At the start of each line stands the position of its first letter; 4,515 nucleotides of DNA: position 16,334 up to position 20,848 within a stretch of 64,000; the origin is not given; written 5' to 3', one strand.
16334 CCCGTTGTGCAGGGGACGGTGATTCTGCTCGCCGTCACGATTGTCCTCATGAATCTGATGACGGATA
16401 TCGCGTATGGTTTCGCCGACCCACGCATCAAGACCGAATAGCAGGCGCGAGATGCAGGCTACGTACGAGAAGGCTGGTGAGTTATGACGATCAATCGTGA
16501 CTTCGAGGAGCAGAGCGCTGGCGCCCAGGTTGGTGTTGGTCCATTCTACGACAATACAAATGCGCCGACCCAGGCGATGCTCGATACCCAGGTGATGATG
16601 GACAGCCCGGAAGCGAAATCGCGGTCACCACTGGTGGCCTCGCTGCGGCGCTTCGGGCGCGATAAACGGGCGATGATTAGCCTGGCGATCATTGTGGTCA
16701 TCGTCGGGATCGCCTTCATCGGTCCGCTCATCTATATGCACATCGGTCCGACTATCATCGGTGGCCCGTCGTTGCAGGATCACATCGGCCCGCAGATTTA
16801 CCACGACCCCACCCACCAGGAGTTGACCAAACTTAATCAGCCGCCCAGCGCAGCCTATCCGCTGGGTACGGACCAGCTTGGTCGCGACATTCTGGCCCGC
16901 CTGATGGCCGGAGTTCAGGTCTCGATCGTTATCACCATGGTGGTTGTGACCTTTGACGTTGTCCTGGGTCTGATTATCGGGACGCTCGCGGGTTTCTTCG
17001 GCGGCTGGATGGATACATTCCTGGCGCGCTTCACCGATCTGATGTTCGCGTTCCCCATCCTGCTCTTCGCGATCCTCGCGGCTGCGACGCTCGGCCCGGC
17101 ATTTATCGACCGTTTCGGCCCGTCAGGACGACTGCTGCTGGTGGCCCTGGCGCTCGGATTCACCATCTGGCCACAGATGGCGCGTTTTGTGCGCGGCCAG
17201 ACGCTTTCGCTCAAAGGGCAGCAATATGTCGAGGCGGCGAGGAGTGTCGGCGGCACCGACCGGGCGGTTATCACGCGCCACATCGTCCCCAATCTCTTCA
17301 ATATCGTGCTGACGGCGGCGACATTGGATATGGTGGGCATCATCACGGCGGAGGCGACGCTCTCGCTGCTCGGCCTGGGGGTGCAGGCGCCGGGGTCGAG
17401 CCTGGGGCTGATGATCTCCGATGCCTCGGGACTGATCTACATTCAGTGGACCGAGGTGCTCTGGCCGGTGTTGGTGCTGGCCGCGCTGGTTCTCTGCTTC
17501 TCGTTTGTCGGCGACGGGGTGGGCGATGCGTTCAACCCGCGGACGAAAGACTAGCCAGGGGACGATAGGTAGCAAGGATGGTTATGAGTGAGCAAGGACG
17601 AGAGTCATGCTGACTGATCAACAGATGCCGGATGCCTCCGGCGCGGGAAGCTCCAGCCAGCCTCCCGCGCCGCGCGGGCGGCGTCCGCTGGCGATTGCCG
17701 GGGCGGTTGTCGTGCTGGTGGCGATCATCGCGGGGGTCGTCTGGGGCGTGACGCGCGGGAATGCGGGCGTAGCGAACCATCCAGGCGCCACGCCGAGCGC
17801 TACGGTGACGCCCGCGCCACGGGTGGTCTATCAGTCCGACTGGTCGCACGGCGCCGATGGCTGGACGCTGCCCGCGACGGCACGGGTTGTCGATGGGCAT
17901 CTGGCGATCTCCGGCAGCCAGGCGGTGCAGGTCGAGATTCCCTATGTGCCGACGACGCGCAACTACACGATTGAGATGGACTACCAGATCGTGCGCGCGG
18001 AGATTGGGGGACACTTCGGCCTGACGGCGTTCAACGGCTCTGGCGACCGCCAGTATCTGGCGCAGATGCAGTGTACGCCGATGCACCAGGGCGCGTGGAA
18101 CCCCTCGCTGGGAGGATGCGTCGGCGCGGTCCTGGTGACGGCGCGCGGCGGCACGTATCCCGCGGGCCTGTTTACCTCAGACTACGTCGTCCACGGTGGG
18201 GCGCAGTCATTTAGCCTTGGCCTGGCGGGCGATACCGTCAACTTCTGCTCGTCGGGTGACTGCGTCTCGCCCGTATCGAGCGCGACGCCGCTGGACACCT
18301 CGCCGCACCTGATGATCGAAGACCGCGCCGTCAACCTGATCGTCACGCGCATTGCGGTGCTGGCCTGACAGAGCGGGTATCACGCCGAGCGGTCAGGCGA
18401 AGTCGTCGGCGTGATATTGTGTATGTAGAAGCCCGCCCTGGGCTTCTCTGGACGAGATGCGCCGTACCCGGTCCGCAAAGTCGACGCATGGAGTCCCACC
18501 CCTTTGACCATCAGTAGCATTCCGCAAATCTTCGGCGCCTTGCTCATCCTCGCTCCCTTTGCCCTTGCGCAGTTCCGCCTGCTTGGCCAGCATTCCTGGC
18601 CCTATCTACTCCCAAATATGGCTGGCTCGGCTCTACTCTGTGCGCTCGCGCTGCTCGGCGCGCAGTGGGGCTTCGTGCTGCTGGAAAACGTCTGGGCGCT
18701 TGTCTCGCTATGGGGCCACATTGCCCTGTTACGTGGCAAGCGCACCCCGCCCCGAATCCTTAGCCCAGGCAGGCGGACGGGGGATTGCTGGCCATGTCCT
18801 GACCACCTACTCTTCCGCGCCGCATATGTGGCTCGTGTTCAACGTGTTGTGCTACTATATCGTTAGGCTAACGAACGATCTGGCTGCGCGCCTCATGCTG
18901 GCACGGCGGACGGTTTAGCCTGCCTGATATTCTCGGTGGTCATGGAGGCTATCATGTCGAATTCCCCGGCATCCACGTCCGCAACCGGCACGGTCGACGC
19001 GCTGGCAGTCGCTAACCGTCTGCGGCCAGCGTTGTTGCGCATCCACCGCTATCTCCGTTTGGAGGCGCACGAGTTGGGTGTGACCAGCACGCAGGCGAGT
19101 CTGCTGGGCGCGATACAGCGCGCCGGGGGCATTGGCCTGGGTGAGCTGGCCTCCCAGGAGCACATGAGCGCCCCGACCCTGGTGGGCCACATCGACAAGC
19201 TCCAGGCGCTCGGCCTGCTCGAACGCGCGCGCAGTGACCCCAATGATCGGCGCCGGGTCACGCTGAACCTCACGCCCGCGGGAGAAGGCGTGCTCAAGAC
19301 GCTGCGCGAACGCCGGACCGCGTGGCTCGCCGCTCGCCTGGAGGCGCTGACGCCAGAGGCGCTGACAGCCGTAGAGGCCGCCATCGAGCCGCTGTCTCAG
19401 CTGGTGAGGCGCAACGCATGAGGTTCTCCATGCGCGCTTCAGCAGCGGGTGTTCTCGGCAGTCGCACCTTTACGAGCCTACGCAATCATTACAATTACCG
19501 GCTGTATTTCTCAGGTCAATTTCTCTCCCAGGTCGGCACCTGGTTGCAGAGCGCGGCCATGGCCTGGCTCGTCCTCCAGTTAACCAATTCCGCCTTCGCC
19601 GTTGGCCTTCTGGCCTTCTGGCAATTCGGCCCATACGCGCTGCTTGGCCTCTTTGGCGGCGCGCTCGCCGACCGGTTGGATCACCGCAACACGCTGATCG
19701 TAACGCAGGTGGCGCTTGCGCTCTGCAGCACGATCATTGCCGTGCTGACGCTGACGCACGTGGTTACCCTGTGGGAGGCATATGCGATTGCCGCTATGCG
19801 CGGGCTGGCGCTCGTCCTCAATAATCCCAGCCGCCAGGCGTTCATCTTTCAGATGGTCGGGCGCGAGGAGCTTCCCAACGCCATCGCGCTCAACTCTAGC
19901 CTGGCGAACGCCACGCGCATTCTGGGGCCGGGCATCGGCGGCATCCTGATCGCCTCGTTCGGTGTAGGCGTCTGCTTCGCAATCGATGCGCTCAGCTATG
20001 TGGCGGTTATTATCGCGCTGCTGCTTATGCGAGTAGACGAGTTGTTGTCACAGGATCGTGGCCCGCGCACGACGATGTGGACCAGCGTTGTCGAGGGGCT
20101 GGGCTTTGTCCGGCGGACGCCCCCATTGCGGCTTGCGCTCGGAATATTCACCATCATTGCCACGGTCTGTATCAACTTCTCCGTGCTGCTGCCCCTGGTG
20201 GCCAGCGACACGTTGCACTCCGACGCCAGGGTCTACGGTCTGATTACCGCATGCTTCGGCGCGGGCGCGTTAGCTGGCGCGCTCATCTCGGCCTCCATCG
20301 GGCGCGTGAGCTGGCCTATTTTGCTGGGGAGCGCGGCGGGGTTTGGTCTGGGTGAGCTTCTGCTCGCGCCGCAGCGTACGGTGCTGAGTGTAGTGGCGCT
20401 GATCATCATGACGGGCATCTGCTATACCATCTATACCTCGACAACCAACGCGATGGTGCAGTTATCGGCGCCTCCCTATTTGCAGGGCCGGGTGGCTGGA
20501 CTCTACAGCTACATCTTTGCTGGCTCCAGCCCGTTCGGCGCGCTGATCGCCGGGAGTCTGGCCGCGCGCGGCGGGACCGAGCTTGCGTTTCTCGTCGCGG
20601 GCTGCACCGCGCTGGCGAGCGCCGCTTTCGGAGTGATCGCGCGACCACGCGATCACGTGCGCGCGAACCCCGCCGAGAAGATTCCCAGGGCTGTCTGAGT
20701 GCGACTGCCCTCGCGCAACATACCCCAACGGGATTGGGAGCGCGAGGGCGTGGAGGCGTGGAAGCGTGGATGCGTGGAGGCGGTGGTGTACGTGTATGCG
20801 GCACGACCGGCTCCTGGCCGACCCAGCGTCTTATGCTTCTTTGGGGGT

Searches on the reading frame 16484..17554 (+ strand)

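Call 62: search_protein_families(library=pfam, proteins=[window:16484-17554:+], max_evalue=0.0001)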
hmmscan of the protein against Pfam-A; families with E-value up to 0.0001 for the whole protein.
window:16484-17554:+ (356 aa): 2 families
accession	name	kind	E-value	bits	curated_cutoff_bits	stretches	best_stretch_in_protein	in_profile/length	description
PF00528.27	BPD_transp_1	-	1.1e-26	94.1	26.4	1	162-355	1-183/184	Binding-protein-dependent transport system inner membrane component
PF12911.12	OppC_N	-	1.7e-08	34.7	23.9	1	49-85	2-38/53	N-terminal TM domain of oligopeptide transport permease C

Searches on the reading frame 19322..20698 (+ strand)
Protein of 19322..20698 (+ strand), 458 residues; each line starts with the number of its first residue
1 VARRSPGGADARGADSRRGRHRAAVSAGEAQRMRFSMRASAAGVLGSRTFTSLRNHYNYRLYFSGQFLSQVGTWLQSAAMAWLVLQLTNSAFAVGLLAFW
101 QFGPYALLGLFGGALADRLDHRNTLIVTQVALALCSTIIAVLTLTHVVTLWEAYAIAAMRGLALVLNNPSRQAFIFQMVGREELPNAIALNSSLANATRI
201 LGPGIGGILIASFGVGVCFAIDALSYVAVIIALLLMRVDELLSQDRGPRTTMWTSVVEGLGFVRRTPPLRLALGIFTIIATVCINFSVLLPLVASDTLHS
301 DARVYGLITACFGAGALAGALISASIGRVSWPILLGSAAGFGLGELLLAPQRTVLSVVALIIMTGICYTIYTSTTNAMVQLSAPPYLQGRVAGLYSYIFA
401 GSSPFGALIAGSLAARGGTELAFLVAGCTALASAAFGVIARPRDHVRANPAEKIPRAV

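Call 62: search_protein_families(library=pfam, proteins=[window:19322-20698:+], max_evalue=0.0001)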
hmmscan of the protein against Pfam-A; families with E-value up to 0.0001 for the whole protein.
window:19322-20698:+ (458 aa): 2 families
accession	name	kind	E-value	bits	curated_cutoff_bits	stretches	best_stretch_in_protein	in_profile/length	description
PF05977.19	MFS_3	-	2.9e-62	211.3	27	1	50-441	4-394/524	Transmembrane secretion effector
PF07690.21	MFS_1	-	1.1e-47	163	33.4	2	63-398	2-338/347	Major Facilitator Superfamily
